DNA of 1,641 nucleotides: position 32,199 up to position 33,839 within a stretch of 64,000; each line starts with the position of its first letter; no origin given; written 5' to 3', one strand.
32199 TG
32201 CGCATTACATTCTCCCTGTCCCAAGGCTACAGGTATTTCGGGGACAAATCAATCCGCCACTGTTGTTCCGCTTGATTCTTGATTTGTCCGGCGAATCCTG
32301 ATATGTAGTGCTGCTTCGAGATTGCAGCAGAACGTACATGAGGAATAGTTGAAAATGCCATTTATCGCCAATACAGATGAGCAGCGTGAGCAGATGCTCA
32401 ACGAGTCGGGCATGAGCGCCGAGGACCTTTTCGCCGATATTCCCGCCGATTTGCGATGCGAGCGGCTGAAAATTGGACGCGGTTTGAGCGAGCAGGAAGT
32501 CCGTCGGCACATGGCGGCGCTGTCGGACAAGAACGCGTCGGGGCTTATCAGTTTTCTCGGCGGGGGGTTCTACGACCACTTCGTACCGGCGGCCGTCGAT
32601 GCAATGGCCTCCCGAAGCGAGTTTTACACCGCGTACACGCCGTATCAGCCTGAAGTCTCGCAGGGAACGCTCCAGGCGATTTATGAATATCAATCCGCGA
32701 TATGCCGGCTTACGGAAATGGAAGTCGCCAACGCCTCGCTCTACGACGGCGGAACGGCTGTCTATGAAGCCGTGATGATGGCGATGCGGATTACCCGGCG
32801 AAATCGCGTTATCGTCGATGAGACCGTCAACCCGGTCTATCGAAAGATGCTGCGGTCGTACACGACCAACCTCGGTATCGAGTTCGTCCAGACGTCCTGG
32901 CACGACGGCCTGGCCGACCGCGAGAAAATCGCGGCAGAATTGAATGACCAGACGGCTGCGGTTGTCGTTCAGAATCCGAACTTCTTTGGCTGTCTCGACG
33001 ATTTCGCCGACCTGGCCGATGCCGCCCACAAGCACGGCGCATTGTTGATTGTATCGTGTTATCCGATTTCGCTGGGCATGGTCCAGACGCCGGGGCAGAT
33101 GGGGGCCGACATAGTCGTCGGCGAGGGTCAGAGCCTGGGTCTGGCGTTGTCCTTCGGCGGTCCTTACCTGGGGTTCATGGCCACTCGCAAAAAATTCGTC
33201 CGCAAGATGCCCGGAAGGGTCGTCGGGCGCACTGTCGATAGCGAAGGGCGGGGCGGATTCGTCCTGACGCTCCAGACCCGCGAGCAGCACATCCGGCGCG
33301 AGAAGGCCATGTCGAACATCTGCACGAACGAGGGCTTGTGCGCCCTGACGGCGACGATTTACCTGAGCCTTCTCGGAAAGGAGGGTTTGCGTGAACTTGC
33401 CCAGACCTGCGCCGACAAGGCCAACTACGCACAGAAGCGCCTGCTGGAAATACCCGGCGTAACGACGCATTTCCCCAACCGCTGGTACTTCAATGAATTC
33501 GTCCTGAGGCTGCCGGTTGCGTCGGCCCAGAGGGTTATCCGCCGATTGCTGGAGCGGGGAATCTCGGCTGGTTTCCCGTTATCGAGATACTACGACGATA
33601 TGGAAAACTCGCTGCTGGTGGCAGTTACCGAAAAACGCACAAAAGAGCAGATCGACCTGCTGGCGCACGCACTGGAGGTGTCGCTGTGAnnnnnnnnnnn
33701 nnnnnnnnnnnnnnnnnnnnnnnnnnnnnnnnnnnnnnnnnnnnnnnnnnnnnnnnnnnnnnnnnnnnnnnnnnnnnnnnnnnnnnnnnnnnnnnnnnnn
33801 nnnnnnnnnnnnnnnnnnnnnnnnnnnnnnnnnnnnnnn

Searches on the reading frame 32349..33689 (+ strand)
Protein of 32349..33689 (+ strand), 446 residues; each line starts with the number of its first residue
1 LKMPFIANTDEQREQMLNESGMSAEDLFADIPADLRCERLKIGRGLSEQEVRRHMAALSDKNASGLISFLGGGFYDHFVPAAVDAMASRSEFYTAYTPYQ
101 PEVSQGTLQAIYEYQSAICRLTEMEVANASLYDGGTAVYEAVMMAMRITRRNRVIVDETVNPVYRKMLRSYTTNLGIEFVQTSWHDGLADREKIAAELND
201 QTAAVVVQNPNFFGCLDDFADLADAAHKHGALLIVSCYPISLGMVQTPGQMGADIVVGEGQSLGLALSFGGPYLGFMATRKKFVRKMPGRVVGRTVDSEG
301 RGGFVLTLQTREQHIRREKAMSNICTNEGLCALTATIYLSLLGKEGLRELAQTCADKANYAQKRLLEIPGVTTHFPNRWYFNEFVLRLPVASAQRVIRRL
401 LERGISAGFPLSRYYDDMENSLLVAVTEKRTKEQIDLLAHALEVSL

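Call 4: search_protein_families(library=pfam, proteins=[window:32349-33689:+], max_evalue=0.1)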
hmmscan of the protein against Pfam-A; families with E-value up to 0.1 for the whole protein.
window:32349-33689:+ (446 aa): 6 families
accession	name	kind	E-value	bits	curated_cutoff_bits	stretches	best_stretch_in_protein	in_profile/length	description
PF02347.22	GDC-P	-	2.4e-126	422.5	26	1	5-440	3-427/429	Glycine cleavage system P-protein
PF01053.26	Cys_Met_Meta_PP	-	8.8e-08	31.5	27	1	115-257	58-193/381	Cys/Met metabolism PLP-dependent enzyme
PF00266.25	Aminotran_5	-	0.00011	21.8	21.5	1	176-374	115-300/371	Aminotransferase class-V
PF01041.23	DegT_DnrJ_EryC1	-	0.005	16.5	19.8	1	132-234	45-143/360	DegT/DnrJ/EryC1/StrS aminotransferase family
PF00155.27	Aminotran_1_2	-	0.028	14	19.7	1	79-235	19-184/361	Aminotransferase class I and II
PF04989.18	RMNT_CmcI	-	0.037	14.2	23.2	1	109-186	19-96/206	Rhamnosyl O-methyltransferase/CmcI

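Call 56: list_cluster_members(proteins=[P0001, P0121, window:32349-33689:+, window:31714-31977:+, window:29428-30138:+])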
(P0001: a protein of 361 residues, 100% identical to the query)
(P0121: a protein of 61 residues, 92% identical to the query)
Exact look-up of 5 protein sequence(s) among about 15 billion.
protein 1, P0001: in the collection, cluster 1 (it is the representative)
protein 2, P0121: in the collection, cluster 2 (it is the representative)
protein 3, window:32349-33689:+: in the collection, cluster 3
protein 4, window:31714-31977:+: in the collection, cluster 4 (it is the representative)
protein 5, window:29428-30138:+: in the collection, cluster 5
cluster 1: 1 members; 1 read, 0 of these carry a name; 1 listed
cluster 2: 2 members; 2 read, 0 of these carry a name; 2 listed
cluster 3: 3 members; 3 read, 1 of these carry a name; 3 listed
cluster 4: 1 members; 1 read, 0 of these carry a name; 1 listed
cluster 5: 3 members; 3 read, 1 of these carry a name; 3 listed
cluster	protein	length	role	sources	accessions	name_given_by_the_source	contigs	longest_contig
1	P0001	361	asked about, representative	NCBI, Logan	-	-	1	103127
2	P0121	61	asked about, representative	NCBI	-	-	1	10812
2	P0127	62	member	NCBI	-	-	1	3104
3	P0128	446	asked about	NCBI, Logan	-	-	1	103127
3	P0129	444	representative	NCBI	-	-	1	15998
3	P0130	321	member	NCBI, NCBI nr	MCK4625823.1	MAG: aminomethyl-transferring glycine dehydrogenase subunit GcvPA, partial [Phycisphaerae ... | aminomethyl-transferring glycine dehydrogenase subunit GcvPA [Phycisphaerae bacterium]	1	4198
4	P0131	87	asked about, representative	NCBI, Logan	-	-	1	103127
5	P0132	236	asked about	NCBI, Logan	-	-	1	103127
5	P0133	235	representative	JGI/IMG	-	-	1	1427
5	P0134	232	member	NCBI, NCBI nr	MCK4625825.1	MAG: hypothetical protein KAV00_10975 [Phycisphaerae bacterium] | hypothetical protein [Phycisphaerae bacterium]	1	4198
